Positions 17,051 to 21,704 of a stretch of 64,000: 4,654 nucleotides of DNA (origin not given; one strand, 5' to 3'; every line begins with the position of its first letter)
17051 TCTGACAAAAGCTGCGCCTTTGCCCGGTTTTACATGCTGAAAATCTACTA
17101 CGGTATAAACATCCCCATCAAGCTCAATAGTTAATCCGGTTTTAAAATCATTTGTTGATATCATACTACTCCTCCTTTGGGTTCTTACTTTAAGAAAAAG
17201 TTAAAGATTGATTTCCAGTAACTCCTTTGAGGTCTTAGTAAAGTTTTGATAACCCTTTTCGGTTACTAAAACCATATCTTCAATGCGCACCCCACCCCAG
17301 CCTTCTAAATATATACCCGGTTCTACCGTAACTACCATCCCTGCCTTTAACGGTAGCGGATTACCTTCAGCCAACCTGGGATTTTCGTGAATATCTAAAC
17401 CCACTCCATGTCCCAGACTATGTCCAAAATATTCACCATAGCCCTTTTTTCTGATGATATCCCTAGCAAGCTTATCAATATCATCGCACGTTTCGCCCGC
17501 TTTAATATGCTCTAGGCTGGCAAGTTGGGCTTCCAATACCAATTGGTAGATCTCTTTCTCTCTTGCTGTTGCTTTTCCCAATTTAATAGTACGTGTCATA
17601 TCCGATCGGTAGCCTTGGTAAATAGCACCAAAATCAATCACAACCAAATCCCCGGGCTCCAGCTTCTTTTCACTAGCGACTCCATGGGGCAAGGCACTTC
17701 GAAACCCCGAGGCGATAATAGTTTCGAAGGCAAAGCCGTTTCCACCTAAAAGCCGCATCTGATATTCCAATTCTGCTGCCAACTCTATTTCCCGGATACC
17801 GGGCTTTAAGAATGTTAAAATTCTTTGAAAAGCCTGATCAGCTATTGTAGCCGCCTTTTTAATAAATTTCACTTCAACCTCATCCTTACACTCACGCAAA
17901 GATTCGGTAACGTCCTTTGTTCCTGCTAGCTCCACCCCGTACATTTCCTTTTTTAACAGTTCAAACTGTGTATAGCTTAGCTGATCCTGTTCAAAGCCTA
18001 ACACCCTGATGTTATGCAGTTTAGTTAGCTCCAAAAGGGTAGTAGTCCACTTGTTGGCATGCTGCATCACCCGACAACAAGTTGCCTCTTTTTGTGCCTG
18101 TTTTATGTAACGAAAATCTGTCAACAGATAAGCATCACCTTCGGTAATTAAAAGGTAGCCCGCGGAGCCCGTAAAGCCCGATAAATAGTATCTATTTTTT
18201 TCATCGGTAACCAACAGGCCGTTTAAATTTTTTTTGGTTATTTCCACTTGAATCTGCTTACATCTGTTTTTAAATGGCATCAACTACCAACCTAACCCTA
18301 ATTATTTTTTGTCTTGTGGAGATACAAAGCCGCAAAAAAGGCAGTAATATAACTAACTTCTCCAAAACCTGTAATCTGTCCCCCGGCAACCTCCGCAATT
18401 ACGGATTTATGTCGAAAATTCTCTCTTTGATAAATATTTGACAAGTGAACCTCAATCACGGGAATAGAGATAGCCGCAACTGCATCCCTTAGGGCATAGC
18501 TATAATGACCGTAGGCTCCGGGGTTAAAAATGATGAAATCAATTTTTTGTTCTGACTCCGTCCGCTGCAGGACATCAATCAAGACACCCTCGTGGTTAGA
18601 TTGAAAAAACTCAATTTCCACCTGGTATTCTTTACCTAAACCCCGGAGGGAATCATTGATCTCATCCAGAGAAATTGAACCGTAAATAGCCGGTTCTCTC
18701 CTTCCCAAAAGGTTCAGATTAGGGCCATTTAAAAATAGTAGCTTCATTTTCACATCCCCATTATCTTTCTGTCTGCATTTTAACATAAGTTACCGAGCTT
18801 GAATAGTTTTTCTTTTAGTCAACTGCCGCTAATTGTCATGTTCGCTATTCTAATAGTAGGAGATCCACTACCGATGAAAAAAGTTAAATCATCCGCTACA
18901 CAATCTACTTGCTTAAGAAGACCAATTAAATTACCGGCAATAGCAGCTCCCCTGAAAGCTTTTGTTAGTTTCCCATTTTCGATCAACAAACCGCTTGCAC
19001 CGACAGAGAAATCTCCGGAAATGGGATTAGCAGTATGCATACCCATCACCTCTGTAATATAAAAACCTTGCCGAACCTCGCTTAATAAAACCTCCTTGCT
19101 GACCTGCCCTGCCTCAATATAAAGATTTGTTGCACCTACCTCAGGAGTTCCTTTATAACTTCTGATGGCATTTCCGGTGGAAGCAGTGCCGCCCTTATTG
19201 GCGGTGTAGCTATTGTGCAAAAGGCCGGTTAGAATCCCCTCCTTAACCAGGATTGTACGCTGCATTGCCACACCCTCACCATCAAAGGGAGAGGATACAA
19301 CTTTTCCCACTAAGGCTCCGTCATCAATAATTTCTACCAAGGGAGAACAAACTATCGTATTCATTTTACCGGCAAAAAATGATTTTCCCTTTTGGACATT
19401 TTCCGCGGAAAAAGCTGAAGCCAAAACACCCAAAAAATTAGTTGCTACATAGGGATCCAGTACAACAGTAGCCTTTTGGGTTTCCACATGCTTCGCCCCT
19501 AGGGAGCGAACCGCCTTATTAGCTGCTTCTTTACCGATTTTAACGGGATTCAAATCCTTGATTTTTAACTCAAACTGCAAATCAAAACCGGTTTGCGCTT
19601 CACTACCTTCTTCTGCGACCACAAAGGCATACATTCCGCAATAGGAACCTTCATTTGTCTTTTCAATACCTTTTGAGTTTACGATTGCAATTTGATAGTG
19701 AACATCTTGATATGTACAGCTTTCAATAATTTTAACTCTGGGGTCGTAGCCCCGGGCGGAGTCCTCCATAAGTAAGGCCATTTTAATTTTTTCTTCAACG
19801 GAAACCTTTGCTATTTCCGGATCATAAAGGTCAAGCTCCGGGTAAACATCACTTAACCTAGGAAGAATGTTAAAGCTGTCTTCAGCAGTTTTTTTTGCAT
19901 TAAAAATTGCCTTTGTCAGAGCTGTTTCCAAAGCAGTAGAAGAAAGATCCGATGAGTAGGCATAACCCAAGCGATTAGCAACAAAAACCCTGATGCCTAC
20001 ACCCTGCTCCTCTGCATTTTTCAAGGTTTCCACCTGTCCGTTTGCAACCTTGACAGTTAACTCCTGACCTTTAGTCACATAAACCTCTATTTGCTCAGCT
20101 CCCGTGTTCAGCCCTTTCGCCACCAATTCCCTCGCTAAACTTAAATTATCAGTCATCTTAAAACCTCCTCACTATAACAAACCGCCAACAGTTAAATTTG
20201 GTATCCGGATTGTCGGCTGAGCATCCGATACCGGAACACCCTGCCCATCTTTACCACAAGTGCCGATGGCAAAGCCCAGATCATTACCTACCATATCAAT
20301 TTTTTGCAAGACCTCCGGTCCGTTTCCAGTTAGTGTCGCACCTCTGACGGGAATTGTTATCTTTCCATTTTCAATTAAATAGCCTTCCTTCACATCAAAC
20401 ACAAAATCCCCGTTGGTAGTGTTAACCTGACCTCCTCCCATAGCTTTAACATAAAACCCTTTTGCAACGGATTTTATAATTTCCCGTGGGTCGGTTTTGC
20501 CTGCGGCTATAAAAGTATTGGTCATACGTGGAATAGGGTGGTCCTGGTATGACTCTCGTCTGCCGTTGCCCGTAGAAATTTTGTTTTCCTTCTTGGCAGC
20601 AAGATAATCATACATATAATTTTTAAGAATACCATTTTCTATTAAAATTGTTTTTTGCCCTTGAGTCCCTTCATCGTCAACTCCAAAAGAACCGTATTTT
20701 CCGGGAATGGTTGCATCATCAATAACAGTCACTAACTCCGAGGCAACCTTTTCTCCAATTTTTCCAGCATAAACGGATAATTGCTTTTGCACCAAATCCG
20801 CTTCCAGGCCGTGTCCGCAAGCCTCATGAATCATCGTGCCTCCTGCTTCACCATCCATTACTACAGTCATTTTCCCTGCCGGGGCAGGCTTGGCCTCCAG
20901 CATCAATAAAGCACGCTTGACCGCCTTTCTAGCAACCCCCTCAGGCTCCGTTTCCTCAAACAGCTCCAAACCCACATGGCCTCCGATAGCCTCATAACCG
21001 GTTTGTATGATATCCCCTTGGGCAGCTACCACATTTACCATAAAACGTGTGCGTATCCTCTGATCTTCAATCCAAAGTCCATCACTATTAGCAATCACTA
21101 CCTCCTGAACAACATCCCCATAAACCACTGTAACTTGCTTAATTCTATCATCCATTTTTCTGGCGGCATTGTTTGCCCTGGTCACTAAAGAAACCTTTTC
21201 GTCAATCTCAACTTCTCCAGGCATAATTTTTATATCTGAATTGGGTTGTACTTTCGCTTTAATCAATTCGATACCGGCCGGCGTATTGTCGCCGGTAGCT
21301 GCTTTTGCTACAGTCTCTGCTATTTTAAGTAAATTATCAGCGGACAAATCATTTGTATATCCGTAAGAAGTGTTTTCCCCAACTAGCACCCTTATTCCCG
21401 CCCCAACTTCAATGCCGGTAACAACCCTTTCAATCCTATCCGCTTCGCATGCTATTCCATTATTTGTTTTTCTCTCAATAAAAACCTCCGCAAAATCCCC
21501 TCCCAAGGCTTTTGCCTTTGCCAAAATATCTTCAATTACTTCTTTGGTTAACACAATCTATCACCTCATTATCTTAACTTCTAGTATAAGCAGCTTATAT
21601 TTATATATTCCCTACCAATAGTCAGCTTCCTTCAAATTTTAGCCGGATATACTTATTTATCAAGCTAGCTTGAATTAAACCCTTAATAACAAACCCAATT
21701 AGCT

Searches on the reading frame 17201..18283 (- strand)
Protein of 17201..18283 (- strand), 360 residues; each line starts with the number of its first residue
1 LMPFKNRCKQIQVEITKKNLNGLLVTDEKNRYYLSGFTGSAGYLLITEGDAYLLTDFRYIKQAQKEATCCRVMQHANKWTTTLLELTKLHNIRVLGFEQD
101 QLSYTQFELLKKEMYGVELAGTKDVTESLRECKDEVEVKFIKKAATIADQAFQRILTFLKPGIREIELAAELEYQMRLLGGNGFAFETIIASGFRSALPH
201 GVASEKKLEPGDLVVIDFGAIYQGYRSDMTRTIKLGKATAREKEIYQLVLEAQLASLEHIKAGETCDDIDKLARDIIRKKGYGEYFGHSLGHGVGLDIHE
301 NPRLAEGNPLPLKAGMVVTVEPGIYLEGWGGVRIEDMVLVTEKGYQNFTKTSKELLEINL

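Call 20: search_protein_families(library=ncbifam, proteins=[window:17201-18283:-], max_evalue=0.00001)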
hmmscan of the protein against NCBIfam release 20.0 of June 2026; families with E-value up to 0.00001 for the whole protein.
window:17201-18283:- (360 aa): 15 families
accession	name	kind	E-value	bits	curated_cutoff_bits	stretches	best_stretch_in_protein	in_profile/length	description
NF040821.1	dipep_PepQ_Arch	equivalog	2e-96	323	630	1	7-356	2-346/346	Xaa-Pro dipeptidase PepQ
NF007310.0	PRK09795.1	equivalog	1.3e-86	290.7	393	1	15-356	11-356/361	aminopeptidase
NF008131.0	PRK10879.1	equivalog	1.5e-35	122.9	465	2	125-271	166-313/438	Xaa-Pro aminopeptidase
TIGR00500.1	met_pdase_I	equivalog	3e-27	95.7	171.35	1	133-329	4-208/247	type I methionyl aminopeptidase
NF038259.1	ectoine_DoeA_2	exception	1.5e-26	93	575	1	4-354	14-382/386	ectoine hydrolase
TIGR02993.1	ectoine_eutD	equivalog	3e-26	92.5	613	1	95-356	119-388/391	ectoine hydrolase DoeA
NF011174.0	PRK14576.1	subfamily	6.5e-21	74.6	487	1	98-355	143-401/405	putative endopeptidase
NF011173.0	PRK14575.1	equivalog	3.4e-20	72.4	850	1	112-359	158-406/406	putative peptidase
NF011720.0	PRK15173.1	subfamily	4.1e-20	72.1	420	1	112-359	95-343/343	peptidase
NF008970.0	PRK12318.1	equivalog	2.1e-16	60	267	1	186-325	104-245/291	methionyl aminopeptidase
NF010133.0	PRK13607.1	equivalog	2.9e-14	52.8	339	1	73-273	109-301/443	Xaa-Pro dipeptidase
NF009533.0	PRK12897.1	equivalog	2.6e-11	43.3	488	1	133-324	5-204/248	type I methionyl aminopeptidase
NF043017.1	DimsulpropLyDddP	equivalog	9.9e-11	41.1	600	1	71-350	146-435/443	dimethylsulfonioproprionate lyase DddP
TIGR00501.1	met_pdase_II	equivalog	2.2e-10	40.6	222.65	1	135-332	3-198/295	type II methionyl aminopeptidase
NF005583.0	PRK07281.1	equivalog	4.9e-09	35.8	445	1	218-329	126-240/286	methionyl aminopeptidase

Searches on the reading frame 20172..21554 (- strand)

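Call 20: search_protein_families(library=ncbifam, proteins=[window:20172-21554:-], max_evalue=0.00001)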
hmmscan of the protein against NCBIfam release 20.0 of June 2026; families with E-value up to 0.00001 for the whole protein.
window:20172-21554:- (460 aa): 3 families
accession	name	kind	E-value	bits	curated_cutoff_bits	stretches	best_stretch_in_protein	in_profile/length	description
NF008006.0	PRK10735.1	equivalog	1.3e-109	366.8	513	1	14-458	28-479/481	metalloprotease TldD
NF040952.1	Arch_mtprotase_TldD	equivalog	7.4e-80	268.9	635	1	9-457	2-443/443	zinc metalloprotease TldD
NF008268.0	PRK11040.1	equivalog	9.1e-27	93.8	438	1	11-426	18-425/446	metalloprotease PmbA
